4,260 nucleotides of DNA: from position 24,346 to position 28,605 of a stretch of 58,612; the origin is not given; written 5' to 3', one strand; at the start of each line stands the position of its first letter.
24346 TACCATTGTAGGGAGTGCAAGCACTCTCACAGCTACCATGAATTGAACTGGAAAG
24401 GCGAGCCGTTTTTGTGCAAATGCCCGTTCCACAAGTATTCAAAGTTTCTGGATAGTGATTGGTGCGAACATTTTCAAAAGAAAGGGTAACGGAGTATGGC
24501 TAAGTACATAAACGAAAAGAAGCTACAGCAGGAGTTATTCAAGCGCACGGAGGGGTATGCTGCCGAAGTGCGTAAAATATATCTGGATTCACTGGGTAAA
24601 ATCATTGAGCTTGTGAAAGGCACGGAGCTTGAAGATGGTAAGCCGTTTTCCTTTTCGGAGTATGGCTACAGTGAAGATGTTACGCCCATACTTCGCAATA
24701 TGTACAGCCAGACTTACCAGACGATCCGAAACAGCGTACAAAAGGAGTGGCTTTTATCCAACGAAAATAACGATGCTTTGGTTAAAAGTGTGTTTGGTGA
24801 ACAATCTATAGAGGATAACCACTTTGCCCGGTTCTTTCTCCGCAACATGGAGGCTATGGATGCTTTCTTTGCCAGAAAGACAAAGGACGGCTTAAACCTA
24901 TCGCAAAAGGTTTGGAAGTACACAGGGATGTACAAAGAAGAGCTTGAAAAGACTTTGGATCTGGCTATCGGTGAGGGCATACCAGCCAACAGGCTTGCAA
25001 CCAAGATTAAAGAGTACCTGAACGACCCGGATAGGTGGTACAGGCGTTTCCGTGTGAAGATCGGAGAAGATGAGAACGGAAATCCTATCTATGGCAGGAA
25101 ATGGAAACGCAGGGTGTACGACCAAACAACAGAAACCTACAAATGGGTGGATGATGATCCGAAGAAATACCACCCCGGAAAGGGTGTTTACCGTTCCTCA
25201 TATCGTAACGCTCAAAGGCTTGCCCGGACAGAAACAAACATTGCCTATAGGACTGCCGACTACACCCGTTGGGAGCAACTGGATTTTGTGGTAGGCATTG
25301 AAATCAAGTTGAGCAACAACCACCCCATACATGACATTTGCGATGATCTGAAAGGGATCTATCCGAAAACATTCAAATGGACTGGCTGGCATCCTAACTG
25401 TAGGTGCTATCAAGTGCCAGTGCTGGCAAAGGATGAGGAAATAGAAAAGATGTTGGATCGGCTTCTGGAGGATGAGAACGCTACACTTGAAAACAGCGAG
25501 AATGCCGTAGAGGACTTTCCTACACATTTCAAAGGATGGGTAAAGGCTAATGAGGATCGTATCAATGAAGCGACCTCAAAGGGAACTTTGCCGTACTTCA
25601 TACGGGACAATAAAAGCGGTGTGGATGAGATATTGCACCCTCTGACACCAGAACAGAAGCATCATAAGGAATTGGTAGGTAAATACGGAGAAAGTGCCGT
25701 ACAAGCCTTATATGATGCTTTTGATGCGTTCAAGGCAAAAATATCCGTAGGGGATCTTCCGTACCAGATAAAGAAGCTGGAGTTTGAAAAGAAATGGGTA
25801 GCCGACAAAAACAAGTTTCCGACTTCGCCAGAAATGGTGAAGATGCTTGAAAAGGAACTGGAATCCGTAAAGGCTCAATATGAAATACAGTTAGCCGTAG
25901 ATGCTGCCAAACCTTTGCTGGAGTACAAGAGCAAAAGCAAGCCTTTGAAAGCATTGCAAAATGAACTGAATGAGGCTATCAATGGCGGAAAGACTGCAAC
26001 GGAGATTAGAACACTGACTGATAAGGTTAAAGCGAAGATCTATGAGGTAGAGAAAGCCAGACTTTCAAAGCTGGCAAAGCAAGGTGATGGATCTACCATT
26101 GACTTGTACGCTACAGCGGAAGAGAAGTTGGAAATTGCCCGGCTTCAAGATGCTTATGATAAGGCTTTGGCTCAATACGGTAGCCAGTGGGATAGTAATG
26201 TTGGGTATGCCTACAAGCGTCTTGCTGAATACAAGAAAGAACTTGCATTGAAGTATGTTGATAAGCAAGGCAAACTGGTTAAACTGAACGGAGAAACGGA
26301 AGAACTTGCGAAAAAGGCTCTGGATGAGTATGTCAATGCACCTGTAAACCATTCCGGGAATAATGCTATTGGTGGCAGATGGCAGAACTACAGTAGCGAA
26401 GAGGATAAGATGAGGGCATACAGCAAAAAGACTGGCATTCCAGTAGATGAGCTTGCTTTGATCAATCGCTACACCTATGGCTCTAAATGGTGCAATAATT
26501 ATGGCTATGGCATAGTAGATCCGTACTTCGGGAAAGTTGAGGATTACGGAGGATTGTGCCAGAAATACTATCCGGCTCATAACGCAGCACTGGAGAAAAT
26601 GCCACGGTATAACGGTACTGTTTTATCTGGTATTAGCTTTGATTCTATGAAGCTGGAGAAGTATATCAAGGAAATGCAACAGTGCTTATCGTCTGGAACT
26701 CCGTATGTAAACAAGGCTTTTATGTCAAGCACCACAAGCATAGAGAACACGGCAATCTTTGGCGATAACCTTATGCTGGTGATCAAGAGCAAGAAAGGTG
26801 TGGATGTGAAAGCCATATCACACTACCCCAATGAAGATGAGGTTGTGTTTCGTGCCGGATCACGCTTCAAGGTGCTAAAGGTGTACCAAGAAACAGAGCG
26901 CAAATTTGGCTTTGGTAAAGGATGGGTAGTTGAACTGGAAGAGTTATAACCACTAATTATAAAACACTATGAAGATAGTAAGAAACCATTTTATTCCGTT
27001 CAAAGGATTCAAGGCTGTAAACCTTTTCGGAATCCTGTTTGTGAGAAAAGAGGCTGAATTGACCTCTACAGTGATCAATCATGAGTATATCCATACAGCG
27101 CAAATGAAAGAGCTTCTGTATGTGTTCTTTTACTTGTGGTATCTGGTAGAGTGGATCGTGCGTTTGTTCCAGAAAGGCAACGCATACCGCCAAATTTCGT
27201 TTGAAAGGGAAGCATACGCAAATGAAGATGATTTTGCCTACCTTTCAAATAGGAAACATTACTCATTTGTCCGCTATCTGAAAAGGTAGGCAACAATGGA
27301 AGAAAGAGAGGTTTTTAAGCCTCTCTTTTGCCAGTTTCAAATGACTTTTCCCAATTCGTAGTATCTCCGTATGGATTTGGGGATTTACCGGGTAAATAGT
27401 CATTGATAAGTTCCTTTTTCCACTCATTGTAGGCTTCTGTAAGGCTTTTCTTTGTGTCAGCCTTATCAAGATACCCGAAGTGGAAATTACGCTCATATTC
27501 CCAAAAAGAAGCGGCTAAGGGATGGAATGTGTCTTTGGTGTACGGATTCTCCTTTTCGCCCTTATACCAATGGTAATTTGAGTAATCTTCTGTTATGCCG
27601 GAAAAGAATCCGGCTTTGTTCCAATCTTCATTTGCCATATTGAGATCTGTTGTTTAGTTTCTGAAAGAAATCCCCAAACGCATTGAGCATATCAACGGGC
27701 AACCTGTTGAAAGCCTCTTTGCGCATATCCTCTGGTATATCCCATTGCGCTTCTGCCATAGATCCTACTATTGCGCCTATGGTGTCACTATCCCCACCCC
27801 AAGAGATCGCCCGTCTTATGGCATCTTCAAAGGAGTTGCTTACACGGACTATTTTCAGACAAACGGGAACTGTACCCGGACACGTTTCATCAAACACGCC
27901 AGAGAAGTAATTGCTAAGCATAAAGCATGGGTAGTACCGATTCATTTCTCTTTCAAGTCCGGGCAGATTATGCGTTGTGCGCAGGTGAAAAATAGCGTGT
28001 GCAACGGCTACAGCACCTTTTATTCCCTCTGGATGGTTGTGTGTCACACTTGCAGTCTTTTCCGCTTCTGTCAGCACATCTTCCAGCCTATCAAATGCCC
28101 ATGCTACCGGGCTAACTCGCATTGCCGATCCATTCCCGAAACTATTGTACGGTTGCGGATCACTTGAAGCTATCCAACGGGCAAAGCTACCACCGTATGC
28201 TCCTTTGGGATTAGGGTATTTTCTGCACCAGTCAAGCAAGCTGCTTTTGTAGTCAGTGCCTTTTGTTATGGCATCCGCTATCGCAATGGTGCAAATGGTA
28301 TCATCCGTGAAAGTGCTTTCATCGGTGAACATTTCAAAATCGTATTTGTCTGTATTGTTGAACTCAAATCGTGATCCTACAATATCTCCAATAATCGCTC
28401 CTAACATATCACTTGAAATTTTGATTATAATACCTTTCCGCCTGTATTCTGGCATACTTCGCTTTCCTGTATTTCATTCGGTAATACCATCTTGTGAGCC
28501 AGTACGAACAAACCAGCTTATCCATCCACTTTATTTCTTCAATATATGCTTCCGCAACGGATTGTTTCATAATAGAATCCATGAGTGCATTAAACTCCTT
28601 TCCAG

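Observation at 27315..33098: Leftward accessory island of about 14 mostly ORFan genes splitting the structural module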

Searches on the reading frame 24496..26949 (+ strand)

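Call 4: search_protein_families(library=pfam, max_evalue=0.01, proteins=[window:24496-26949:+])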
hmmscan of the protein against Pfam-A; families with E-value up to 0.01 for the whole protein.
window:24496-26949:+ (817 aa): 2 families
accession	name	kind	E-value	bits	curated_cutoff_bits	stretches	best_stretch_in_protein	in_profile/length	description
PF01129.24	ART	-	8.6e-08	32.2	22.3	1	739-801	146-208/222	NAD:arginine ADP-ribosyltransferase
PF03496.20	ADPrib_exo_Tox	-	4.8e-05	23.2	23.4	1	733-799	109-179/196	ADP-ribosyltransferase exoenzyme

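Call 7: search_protein_families(library=phrogs, max_evalue=0.01, proteins=[window:24496-26949:+])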
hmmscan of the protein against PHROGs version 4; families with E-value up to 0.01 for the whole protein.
window:24496-26949:+ (817 aa): 14 families
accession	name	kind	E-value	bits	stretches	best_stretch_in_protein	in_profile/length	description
phrog_16625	-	moron, auxiliary metabolic gene and host takeover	0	1099.1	2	2-395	4-398/869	Bxa ADP-ribosyl transferase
phrog_35295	-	unknown function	9.9e-94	316.5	2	205-378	191-373/794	-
phrog_7625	-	head and packaging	7.7e-63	214.1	1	16-519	15-395/504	head morphogenesis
phrog_1657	-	head and packaging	1.2e-34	121.1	1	8-334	20-325/337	head morphogenesis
phrog_595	-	head and packaging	1.5e-19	71.8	2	121-378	161-347/513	head maturation protease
phrog_115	-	head and packaging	6.5e-18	66.2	1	119-588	180-574/665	minor head protein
phrog_21789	-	head and packaging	3e-16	59.3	1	688-800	1079-1185/1195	virion structural protein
phrog_4728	-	head and packaging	3.4e-11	43.6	1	128-364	166-353/591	head morphogenesis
phrog_2841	-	head and packaging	1.6e-07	31.7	1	130-371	179-366/525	minor head protein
phrog_2468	-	head and packaging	2.7e-06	28.1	0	136-267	138-213/303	head morphogenesis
phrog_17987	-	head and packaging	1.8e-05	24.1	1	238-322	203-291/856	head maturation protease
phrog_25063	-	unknown function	0.0006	21.1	1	745-796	15-64/79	-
phrog_3517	-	head and packaging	0.0041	17.4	0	237-263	233-259/371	head morphogenesis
phrog_324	-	head and packaging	0.0059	16.6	1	297-341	305-354/624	head morphogenesis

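Call 87: search_protein_families(library=padloc, max_evalue=0.01, proteins=[window:24496-26949:+])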
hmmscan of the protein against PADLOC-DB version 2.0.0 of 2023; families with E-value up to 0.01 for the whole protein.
window:24496-26949:+ (817 aa): 0 families

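Call 88: search_protein_families(library=ncbifam, max_evalue=0.01, proteins=[window:24496-26949:+])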
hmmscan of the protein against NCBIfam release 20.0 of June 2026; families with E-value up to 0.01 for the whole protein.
window:24496-26949:+ (817 aa): 3 families
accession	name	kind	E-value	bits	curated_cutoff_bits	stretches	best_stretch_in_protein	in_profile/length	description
NF041404.1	XopAI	equivalog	1.9e-05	24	300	1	704-802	150-240/251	type III secretion system effector XopAI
NF008887.0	PRK11921.1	equivalog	0.00061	18.8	635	1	24-95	312-384/396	anaerobic nitric oxide reductase flavorubredoxin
TIGR01641.1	phageSPP1_gp7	domain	0.0036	17.7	39.65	1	233-309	27-108/109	minor capsid protein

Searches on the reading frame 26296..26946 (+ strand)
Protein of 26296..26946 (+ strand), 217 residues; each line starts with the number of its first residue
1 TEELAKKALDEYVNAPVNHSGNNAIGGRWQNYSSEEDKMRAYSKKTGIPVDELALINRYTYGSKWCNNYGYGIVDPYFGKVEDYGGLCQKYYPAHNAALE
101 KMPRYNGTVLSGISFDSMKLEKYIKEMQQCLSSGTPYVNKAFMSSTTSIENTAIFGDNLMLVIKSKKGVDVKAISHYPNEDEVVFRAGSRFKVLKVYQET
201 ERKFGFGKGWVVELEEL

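Call 36: search_solved_structures(query=window:26296-26946:+, max_evalue=0.01, show_alignments=1)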
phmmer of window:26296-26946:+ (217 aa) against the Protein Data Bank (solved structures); distinct sequences matched with E-value up to 0.01: 4.
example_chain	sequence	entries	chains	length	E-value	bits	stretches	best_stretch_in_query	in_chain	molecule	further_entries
3u0j_B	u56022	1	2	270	0.00032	23.6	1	102-194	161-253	Type III effector HopU1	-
6dre_B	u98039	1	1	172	0.00091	22.1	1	67-197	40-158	PAAR repeat-containing protein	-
6drh_B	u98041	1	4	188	0.0011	21.8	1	67-197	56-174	PAAR repeat-containing protein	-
8za7_B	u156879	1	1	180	0.0054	19.6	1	96-196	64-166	Lmo0066 protein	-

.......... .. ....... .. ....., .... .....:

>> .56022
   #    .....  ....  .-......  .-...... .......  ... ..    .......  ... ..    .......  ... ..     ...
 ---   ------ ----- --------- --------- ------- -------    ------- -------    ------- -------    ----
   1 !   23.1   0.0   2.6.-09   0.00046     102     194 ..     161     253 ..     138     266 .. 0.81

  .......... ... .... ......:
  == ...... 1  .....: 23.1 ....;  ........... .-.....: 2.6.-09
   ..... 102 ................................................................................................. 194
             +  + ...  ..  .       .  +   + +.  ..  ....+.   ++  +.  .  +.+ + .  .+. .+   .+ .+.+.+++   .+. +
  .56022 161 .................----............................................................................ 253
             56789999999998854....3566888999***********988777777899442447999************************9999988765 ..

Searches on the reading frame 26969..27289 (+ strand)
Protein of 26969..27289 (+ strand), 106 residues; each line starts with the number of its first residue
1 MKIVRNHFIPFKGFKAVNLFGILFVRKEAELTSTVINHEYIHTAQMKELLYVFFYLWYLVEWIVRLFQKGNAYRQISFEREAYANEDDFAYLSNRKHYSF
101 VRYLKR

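Call 4: search_protein_families(library=pfam, max_evalue=0.01, proteins=[window:26969-27289:+])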
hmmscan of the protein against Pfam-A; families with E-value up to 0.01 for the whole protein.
window:26969-27289:+ (106 aa): 0 families

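Call 7: search_protein_families(library=phrogs, max_evalue=0.01, proteins=[window:26969-27289:+])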
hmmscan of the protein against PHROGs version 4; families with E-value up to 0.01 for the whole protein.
window:26969-27289:+ (106 aa): 1 family
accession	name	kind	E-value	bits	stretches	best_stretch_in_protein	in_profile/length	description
phrog_15610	-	other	2e-39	134.9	1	1-103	1-104/105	protease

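Call 87: search_protein_families(library=padloc, max_evalue=0.01, proteins=[window:26969-27289:+])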
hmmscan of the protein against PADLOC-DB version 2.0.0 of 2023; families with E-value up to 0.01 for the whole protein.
window:26969-27289:+ (106 aa): 0 families

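Call 88: search_protein_families(library=ncbifam, max_evalue=0.01, proteins=[window:26969-27289:+])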
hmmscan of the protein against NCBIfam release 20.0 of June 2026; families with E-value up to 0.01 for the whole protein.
window:26969-27289:+ (106 aa): 0 families

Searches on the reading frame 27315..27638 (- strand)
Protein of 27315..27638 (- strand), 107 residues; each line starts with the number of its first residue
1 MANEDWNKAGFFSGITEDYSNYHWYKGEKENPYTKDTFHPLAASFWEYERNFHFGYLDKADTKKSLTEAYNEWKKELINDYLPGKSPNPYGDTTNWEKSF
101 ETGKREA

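Call 4: search_protein_families(library=pfam, max_evalue=0.01, proteins=[window:27315-27638:-])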
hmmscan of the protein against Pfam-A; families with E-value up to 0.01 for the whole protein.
window:27315-27638:- (107 aa): 0 families

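Call 7: search_protein_families(library=phrogs, max_evalue=0.01, proteins=[window:27315-27638:-])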
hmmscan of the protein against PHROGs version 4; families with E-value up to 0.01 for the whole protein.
window:27315-27638:- (107 aa): 1 family
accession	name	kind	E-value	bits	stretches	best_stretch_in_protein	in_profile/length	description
phrog_28232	-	unknown function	7.2e-58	195.2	1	3-106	4-107/108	-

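Call 17: search_protein_families(library=padloc, max_evalue=0.01, proteins=[window:27315-27638:-])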
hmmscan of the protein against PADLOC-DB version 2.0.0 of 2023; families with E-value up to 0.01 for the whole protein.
window:27315-27638:- (107 aa): 0 families

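Call 63: search_protein_families(library=pfam, max_evalue=5, proteins=[window:27315-27638:-])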
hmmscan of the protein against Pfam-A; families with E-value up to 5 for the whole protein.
window:27315-27638:- (107 aa): 0 families

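Call 88: search_protein_families(library=ncbifam, max_evalue=0.01, proteins=[window:27315-27638:-])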
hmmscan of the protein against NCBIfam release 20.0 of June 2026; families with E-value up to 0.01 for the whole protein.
window:27315-27638:- (107 aa): 0 families

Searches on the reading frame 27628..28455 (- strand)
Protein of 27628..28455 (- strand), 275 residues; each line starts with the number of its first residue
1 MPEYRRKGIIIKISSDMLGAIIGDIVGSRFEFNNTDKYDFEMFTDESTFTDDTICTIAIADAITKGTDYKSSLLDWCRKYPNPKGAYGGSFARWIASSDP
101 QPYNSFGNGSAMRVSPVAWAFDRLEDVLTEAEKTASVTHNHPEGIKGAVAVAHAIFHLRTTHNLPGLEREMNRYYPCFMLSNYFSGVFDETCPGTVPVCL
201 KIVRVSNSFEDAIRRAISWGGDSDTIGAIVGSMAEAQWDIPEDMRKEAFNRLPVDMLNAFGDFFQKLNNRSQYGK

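Call 4: search_protein_families(library=pfam, max_evalue=0.01, proteins=[window:27628-28455:-])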
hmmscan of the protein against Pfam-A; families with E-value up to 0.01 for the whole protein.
window:27628-28455:- (275 aa): 1 family
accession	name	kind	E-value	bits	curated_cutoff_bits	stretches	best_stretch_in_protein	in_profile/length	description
PF03747.19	ADP_ribosyl_GH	-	3.6e-34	119.2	26.2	2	17-171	3-187/287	ADP-ribosylglycohydrolase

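Call 7: search_protein_families(library=phrogs, max_evalue=0.01, proteins=[window:27628-28455:-])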
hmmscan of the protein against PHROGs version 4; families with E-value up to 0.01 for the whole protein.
window:27628-28455:- (275 aa): 2 families
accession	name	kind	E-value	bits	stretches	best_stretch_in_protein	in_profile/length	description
phrog_6572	-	other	2e-81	274.7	1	12-272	7-313/325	ADP-ribosylglycohydrolase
phrog_22100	-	unknown function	1.1e-10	42.4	1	98-159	108-168/306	-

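Call 17: search_protein_families(library=padloc, max_evalue=0.01, proteins=[window:27628-28455:-])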
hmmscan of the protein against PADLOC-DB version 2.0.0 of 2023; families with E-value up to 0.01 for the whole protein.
window:27628-28455:- (275 aa): 0 families

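Call 37: search_solved_structures(query=window:27631-28455:-, max_evalue=0.001, show_alignments=1)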
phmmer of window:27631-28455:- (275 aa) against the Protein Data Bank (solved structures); distinct sequences matched with E-value up to 0.001: 17.
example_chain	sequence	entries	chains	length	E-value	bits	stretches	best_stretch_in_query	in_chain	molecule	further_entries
6g1p_A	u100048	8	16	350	1.9e-12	50.5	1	13-156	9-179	ADP-ribosylhydrolase like 2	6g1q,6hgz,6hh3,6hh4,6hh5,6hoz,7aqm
2cwc_A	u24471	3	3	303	5.3e-12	49.1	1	47-239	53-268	ADP-ribosylglycohydrolase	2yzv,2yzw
1t5j_A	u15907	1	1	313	2.9e-11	46.6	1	46-155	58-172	Hypothetical protein MJ1187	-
2woe_A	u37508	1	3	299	2.4e-10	43.6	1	48-241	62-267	ADP-RIBOSYL-[DINITROGEN REDUCTASE] GLYCOHYDROLASE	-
2woc_A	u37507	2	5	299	2.6e-10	43.5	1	48-241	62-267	ADP-RIBOSYL-[DINITROGEN REDUCTASE] GLYCOHYDROLASE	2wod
5zqy_A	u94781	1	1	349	5e-09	39.3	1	104-157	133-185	Poly(ADP-ribose) glycohydrolase ARH3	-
2foz_A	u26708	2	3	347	5.1e-09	39.3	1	104-157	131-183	ADP-ribosylhydrolase like 2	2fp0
2g4k_A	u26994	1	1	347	5.1e-09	39.3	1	104-157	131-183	ADP-ribosylhydrolase 3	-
9rfd_A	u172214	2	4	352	5.2e-09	39.3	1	104-157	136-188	ADP-ribosylhydrolase ARH3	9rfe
6d36_C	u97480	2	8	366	6.2e-09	39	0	104-157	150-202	Poly(ADP-ribose) glycohydrolase ARH3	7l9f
7l9h_C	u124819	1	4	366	6.5e-09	38.9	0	104-157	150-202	ADP-ribose glycohydrolase ARH3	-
2qty_A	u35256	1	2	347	8.2e-09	38.6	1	104-157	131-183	Poly(ADP-ribose) glycohydrolase ARH3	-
7akr_AAA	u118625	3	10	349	2.2e-08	37.2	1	104-157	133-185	ADP-ribose glycohydrolase ARH3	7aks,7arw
6d3a_C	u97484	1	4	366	2.2e-08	37.2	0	104-157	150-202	Poly(ADP-ribose) glycohydrolase ARH3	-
7l9i_C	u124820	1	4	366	8.1e-08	35.3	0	104-157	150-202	ADP-ribose glycohydrolase ARH3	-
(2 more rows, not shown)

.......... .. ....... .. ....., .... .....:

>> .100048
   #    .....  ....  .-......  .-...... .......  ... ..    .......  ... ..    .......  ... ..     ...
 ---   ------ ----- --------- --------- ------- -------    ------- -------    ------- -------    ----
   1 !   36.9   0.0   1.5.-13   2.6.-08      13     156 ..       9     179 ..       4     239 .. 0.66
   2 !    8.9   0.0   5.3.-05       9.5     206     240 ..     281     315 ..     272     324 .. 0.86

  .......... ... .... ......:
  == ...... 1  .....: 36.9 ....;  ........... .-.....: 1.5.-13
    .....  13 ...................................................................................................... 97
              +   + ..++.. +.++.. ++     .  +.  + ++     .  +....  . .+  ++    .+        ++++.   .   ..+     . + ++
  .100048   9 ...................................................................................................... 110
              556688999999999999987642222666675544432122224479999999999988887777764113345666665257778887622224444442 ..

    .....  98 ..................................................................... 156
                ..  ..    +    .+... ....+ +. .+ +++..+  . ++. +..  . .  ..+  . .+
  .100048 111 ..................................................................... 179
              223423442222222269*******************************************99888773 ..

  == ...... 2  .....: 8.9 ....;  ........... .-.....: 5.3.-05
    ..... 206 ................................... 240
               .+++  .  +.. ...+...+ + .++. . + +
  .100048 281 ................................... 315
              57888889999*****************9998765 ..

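Call 88: search_protein_families(library=ncbifam, max_evalue=0.01, proteins=[window:27628-28407:-])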
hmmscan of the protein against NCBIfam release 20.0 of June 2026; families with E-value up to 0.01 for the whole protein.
window:27628-28407:- (259 aa): 2 families
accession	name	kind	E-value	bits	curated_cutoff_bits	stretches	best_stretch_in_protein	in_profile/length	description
TIGR02662.1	dinitro_DRAG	equivalog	2e-11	43.7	337.05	1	33-237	53-268/287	ADP-ribosyl-[dinitrogen reductase] hydrolase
NF041672.1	ADPriboarghdlase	equivalog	8.1e-08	31.4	490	1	1-140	74-238/361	ADP-ribosylarginine hydrolase Tri1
